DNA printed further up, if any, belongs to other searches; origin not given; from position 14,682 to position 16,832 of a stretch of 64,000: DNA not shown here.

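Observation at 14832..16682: Short NACHT-family STAND NTPase downstream of alpA and three small ORFs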

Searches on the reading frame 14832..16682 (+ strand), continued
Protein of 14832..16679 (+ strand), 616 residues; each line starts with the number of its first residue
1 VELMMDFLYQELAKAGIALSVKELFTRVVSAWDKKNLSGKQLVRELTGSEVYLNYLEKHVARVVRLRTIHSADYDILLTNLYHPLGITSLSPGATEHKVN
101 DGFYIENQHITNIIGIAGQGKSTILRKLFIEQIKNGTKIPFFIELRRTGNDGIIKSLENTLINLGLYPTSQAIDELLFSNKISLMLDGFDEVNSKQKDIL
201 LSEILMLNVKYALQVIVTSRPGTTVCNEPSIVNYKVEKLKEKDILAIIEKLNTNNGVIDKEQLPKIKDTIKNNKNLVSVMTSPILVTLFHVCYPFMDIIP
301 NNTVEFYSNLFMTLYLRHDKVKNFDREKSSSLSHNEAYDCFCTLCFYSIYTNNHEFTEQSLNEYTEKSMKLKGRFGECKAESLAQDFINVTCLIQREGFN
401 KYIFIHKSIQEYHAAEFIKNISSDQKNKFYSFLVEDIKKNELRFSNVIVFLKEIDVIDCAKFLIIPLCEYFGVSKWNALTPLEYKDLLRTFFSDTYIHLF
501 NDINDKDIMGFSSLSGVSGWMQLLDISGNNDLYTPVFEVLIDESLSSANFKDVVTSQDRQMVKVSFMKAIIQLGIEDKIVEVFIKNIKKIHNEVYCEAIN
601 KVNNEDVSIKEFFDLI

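Call 29: find_encoding_contigs(protein=P0122, flank=8000, max_places=6)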
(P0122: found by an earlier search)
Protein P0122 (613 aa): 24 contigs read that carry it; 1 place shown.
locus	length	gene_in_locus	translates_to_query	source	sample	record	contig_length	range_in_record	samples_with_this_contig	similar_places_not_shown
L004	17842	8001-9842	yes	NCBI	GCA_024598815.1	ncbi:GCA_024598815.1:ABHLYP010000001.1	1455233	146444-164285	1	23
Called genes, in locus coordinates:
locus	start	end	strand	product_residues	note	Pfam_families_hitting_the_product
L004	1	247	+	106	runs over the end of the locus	PF02617:ClpS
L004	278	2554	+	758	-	PF02861:Clp_N, PF05621:TniB, PF00004:AAA, PF17871:AAA_lid_9, PF00004:AAA, PF07724:AAA_2, PF07728:AAA_5, PF10431:ClpB_D2-small, +6 more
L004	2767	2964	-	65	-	-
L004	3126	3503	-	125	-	-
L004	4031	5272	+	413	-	PF13356:Arm-DNA-bind_3, PF22022:Phage_int_M, PF00589:Phage_integrase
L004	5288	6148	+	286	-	PF19924:DUF6387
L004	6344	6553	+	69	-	PF05930:Phage_AlpA, PF12728:HTH_17 (weak)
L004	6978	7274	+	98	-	-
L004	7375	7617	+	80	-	PF22470:Histone_HNS_N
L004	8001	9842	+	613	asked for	PF05729:NACHT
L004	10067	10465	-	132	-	PF22470:Histone_HNS_N, PF00816:Histone_HNS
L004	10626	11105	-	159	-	PF15948:DUF4756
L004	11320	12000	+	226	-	-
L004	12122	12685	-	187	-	PF05732:RepL (weak)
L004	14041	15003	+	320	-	-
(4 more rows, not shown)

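Call 30: find_encoding_contigs(protein=P0135, flank=8000, max_places=8)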
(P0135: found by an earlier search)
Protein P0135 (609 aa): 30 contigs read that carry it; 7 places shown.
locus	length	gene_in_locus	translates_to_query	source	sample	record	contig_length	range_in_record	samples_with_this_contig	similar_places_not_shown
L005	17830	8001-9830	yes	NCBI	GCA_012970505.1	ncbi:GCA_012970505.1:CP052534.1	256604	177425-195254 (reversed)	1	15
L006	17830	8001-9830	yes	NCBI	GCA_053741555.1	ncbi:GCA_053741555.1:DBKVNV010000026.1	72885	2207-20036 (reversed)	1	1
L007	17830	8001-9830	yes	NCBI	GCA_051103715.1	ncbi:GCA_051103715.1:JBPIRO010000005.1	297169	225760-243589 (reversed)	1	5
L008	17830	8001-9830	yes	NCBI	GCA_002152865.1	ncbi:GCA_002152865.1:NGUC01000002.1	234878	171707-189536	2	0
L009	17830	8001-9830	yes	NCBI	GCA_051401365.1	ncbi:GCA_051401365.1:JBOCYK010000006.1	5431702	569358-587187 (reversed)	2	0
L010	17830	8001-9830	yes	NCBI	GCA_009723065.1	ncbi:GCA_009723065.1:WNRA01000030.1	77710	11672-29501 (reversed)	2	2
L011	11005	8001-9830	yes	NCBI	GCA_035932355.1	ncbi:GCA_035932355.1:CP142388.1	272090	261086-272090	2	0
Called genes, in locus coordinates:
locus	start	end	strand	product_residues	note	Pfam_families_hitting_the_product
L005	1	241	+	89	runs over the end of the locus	PF10723:RepB-RCR_reg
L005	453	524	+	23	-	PF08048:RepA1_leader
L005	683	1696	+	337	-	PF02387:IncFII_repA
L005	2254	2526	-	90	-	-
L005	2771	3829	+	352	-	PF01734:Patatin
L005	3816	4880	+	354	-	PF21654:DncV-like_NTFase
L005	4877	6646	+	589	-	PF00899:ThiF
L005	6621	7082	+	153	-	PF14464:Prok-JAB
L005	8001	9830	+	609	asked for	PF00931:NB-ARC (weak), PF05729:NACHT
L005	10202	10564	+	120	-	PF04591:DUF596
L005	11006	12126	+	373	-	PF01527:HTH_Tnp_1, PF13518:HTH_28 (weak), PF13276:HTH_21, PF00665:rve, PF13683:rve_3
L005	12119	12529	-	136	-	PF12625:Arabinose_bd (weak)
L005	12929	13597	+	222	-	PF02677:QueH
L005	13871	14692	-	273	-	-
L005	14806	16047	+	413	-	PF01966:HD, PF13286:HD_assoc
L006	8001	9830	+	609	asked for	PF00931:NB-ARC (weak), PF05729:NACHT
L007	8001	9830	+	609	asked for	PF00931:NB-ARC (weak), PF05729:NACHT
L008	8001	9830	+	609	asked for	PF00931:NB-ARC (weak), PF05729:NACHT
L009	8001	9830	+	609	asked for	PF00931:NB-ARC (weak), PF05729:NACHT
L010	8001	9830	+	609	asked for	PF00931:NB-ARC (weak), PF05729:NACHT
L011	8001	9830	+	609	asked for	PF00931:NB-ARC (weak), PF05729:NACHT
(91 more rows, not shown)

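Call 31: search_solved_structures(query=window:14844-16679:+, max_evalue=0.01, show_alignments=1)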
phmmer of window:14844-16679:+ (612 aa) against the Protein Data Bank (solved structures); distinct sequences matched with E-value up to 0.01: 0.

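Call 35: search_solved_structures(query=A1, max_evalue=0.01, show_alignments=0)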
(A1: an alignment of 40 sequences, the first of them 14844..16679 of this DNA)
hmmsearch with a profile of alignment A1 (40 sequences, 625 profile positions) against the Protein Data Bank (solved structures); distinct sequences matched with E-value up to 0.01: 6.
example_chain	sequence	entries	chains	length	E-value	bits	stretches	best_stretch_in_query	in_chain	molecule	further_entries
3jbl_K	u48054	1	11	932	5e-09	38.8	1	111-283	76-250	NLR family CARD domain-containing protein 4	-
4kxf_K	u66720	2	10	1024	7.1e-09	38.3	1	111-283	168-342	NLR family CARD domain-containing protein 4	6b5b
8fw2_A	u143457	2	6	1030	5.3e-08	35.4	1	110-282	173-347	NLR family CARD domain-containing protein 4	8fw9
8fvu_B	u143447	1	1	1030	5.5e-08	35.3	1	110-282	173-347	NLR family CARD domain-containing protein 4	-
5aj2_A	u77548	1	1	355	1.6e-07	33.8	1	110-283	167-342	NLR FAMILY CARD DOMAIN-CONTAINING PROTEIN 4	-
9ln6_A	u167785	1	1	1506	0.01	18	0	106-191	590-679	Maltose/maltodextrin-binding periplasmic protein,NACHT, LRR and PYD domains-containing pro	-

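Call 36: find_related_loci(query=A1, collection=genome_contigs, flank=8000)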
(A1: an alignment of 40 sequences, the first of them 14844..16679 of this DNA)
Query A1 (612 aa) in genome_contigs; peptide patterns used: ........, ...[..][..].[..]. (x = any residue, [..] = any of these).
69 stretches matched a pattern; 20 encode a relative of the query (tblastn E <= 1e-3); 18 distinct loci.
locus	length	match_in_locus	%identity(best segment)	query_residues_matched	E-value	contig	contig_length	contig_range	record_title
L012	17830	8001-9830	63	1-611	0e+0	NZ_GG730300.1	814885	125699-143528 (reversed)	Citrobacter youngae ATCC 29220 Scfld1, whole genome shotgun sequence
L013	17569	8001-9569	41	9-537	2e-121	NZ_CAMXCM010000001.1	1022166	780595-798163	Commensalibacter communis strain LMG 31819 isolate LMG 31819 contig00001, whole genome shotgun sequence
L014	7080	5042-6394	46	10-475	6e-119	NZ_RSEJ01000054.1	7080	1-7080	Photobacterium alginatilyticum strain P03D4 scaffold_55, whole genome shotgun sequence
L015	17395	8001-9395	43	4-475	1e-118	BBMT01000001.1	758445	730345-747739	Vibrio maritimus DNA, contig: contig00001, strain: JCM 19240, whole genome shotgun sequence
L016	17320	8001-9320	44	26-480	2e-113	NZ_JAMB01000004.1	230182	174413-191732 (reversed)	Marinomonas ushuaiensis DSM 15871 contig4, whole genome shotgun sequence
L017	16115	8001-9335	40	1-451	3e-101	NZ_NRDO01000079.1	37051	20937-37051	Citrobacter sp. NCU1 contig_79, whole genome shotgun sequence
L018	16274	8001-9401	46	1-472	4e-139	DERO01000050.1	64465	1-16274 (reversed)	MAG TPA_asm: Leclercia adecarboxylata isolate UBA3338 UBA3338_contig_103, whole genome shotgun sequence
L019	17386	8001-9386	35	8-473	4e-80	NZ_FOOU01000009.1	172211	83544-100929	Neptunomonas qingdaonensis strain CGMCC 1.10971, whole genome shotgun sequence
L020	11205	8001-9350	35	28-484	2e-70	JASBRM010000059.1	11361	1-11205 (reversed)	MAG: Neptuniibacter sp. isolate BWSM_103 k141_1036405, whole genome shotgun sequence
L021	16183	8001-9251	29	42-462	3e-52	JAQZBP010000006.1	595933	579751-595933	MAG: Moraxellaceae bacterium isolate C_No_T20_C_bin.133 scaffold_65, whole genome shotgun sequence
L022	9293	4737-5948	32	54-462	3e-50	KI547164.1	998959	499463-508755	gamma proteobacterium L18 genomic scaffold scaffold00001, whole genome shotgun sequence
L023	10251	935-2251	30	36-486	3e-47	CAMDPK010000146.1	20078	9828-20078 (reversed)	MAG: Candidatus Kuenenia stuttgartiensis isolate TH-11nov19-81 genome assembly, contig: TH-11nov19-C6674, whole genome s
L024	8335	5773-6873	31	109-478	1e-44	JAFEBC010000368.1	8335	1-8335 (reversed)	MAG: Deltaproteobacteria bacterium isolate SZAS-2 LIN-364__368__length-8335, whole genome shotgun sequence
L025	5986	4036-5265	29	11-429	4e-44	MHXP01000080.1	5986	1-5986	MAG: Planctomycetes bacterium GWA2_39_15 gwa2_scaffold_23698, whole genome shotgun sequence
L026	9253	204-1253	30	111-467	4e-46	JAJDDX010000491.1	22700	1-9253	MAG: Phycisphaerae bacterium isolate OFTM243 OFTM243_490, whole genome shotgun sequence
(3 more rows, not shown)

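Call 48: predict_structure(alignment_id=A1)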
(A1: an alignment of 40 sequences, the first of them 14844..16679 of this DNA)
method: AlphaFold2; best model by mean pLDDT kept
length: 612 residues; sequences in the alignment: 40
mean_pLDDT: 84.8   pTM: 0.82
mean pLDDT of the five models: 84.8, 82.5, 82.1, 81.2, 79.1
residues with pLDDT >= 90: 271; 70-90: 259; 50-70: 76; < 50: 6
segments of 3 or more residues with pLDDT < 50: 550-554
pLDDT, mean of each block of 10 residues (from residue 1): 59 85 92 94 91 89 68 82 79 90 89 87 94 94 86 95 94 94 87 87 88 86 80 91 83 69 87 85 82 78 86 65 80 95 90 93 94 91 88 80 89 91 92 86 89 94 93 94 89 70 68 70 73 81 61 59 87 93 92 93 83 64
secondary structure, 60 per line:
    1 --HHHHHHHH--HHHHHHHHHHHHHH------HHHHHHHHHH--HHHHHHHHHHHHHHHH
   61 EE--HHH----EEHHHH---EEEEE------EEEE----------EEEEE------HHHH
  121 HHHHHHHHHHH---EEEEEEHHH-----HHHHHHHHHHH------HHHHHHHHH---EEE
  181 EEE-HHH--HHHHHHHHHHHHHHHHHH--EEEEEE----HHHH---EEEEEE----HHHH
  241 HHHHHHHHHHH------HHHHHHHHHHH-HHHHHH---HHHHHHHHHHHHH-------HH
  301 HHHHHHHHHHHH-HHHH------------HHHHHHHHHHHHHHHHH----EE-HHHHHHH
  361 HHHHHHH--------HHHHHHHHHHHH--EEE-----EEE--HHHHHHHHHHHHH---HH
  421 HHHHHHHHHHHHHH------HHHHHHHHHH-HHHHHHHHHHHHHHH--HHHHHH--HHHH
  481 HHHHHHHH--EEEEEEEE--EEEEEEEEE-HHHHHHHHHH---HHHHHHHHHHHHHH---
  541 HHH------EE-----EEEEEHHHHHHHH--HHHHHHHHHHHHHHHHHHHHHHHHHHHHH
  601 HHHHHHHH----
elements in order: H3-10 H13-26 H33-42 H45-60 H74-77 E81-85 E92-95 E106-110 H117-131 E135-140 H149-159 H166-174 E178-183 H190-207 E210-215 H220-223 E227-232 H237-251 H258-268 H270-275 H279-291 H299-312 H314-317 H330-346 H354-367 H376-387 E390-392 E398-400 H403-415 H419-434 H441-450 H452-466 H469-474 H477-488 E491-498 E501-509 H511-520 H524-537 E557-561 H562-569 H572-608

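Call 55: fold_search(model_id=the predicted structure, library=pdb)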
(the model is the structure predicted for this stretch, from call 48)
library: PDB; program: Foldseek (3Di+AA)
matches with E <= 10: 1135; with E <= 0.001: 71
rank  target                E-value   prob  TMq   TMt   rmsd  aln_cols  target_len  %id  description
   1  4kxf_B                2.9e-13  1.00  0.49  0.35   5.2       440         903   16  Crystal structure of NLRC4 reveals its autoinhibition mechanism (released 2013-07-24)
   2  4kxf_N                4.4e-13  1.00  0.49  0.35   4.9       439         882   16  Crystal structure of NLRC4 reveals its autoinhibition mechanism (released 2013-07-24)
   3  4kxf_F                5.0e-13  1.00  0.49  0.35   4.6       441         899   16  Crystal structure of NLRC4 reveals its autoinhibition mechanism (released 2013-07-24)
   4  4kxf_D                1.1e-12  1.00  0.47  0.33   5.3       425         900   16  Crystal structure of NLRC4 reveals its autoinhibition mechanism (released 2013-07-24)
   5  4kxf_P                1.8e-12  1.00  0.49  0.35   5.2       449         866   16  Crystal structure of NLRC4 reveals its autoinhibition mechanism (released 2013-07-24)
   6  4kxf_L                3.0e-12  1.00  0.49  0.35   5.1       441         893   15  Crystal structure of NLRC4 reveals its autoinhibition mechanism (released 2013-07-24)
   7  4kxf_H                4.1e-12  1.00  0.48  0.34   5.0       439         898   16  Crystal structure of NLRC4 reveals its autoinhibition mechanism (released 2013-07-24)
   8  4kxf_K                4.3e-12  1.00  0.48  0.34   5.2       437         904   15  Crystal structure of NLRC4 reveals its autoinhibition mechanism (released 2013-07-24)
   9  8fw2_A                3.7e-11  1.00  0.35  0.25  13.6       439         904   17  Cryo-EM structure of full-length human NLRC4 inflammasome with C11 symmetry (released 2024-01-03)
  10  5irm_C                6.0e-11  1.00  0.48  0.39   8.2       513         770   15  Crystal structure of rabbit NOD2 in an ADP-bound state (Crystal form2) (released 2016-06-29)
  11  8fvu_B                6.3e-11  1.00  0.32  0.23  13.1       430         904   18  Cryo-EM structure of human Needle/NAIP/NLRC4 (R288A) (released 2024-01-03)
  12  5irm_A                1.8e-10  1.00  0.48  0.39   7.8       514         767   15  Crystal structure of rabbit NOD2 in an ADP-bound state (Crystal form2) (released 2016-06-29)
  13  8wsm                  3.6e-10  1.00  0.45  0.57  13.4       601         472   15  NLRP3 NACHT domain in complex with compound 32 (released 2023-11-22)
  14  8ri2                  4.5e-10  1.00  0.43  0.52  13.5       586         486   15  Crystal structure of NLRP3 in complex with inhibitor NP3-562 (released 2024-01-17)
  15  7alv                  5.4e-10  1.00  0.42  0.53   8.2       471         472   16  Crystal Structure of NLRP3 NACHT domain in complex with a potent inhibitor (released 2021-10-20)
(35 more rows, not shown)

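Call 62: list_cluster_members(proteins=[window:14844-16679:+, window:14841-16679:+, window:14832-16679:+])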
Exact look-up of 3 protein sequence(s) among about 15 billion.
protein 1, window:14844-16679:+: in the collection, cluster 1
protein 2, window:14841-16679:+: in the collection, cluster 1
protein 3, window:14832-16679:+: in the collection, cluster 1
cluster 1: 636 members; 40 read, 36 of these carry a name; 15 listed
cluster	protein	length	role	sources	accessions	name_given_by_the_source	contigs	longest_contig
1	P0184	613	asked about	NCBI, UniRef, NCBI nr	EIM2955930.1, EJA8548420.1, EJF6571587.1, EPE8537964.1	NACHT domain-containing protein [Escherichia coli] | NACHT domain-containing protein n=1 Tax=Escherichia coli TaxID=562 RepID=UPI001917E6B8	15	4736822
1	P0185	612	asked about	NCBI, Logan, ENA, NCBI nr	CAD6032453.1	Predicted NTPase (NACHT family) [Escherichia coli]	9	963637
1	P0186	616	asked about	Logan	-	-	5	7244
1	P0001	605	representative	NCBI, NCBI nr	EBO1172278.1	NACHT domain-containing protein, partial [Salmonella enterica] | NACHT domain-containing protein [Salmonella enterica]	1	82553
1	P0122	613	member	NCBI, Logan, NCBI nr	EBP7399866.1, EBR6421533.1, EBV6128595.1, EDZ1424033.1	NACHT domain-containing protein [Salmonella enterica] | NACHT domain-containing protein [Salmonella enterica subsp. enterica]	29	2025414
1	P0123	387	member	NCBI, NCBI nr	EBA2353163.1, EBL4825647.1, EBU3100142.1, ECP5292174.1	NACHT domain-containing protein, partial [Salmonella enterica subsp. enterica serovar ... | NACHT domain-containing protein [Salmonella enterica]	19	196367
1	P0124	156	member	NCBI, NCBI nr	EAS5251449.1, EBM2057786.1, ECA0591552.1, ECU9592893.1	hypothetical protein PD961_004864, partial [Salmonella enterica subsp. enterica serovar ... | hypothetical protein [Salmonella enterica]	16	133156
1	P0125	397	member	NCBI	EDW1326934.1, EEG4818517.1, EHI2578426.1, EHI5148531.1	NACHT domain-containing protein, partial [Salmonella enterica subsp. enterica]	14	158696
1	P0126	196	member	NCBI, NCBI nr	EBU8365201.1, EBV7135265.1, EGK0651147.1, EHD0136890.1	hypothetical protein IOL52_004673, partial [Salmonella enterica subsp. enterica serovar ... | hypothetical protein [Salmonella enterica subsp. enterica serovar Anatum]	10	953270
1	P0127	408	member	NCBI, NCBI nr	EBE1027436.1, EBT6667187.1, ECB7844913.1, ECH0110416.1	NACHT domain-containing protein, partial [Salmonella enterica subsp. enterica serovar ... | NACHT domain-containing protein [Salmonella enterica]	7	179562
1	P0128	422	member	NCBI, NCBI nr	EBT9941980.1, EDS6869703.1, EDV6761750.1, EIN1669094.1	NACHT domain-containing protein, partial [Salmonella enterica subsp. enterica serovar ... | NACHT domain-containing protein [Salmonella enterica]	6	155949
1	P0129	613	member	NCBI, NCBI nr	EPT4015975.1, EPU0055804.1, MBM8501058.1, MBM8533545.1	NACHT domain-containing protein [Salmonella enterica]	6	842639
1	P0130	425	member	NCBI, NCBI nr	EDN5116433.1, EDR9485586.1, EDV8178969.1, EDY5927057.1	NACHT domain-containing protein, partial [Salmonella enterica subsp. enterica serovar ... | NACHT domain-containing protein [Salmonella enterica subsp. enterica serovar Anatum]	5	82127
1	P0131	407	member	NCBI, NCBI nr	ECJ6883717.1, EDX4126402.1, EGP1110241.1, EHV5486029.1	NACHT domain-containing protein, partial [Salmonella enterica subsp. enterica serovar ... | NACHT domain-containing protein [Salmonella enterica]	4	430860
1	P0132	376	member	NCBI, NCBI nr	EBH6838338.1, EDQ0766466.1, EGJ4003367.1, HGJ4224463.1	NACHT domain-containing protein, partial [Salmonella enterica] | NACHT domain-containing protein [Salmonella enterica subsp. enterica serovar Anatum]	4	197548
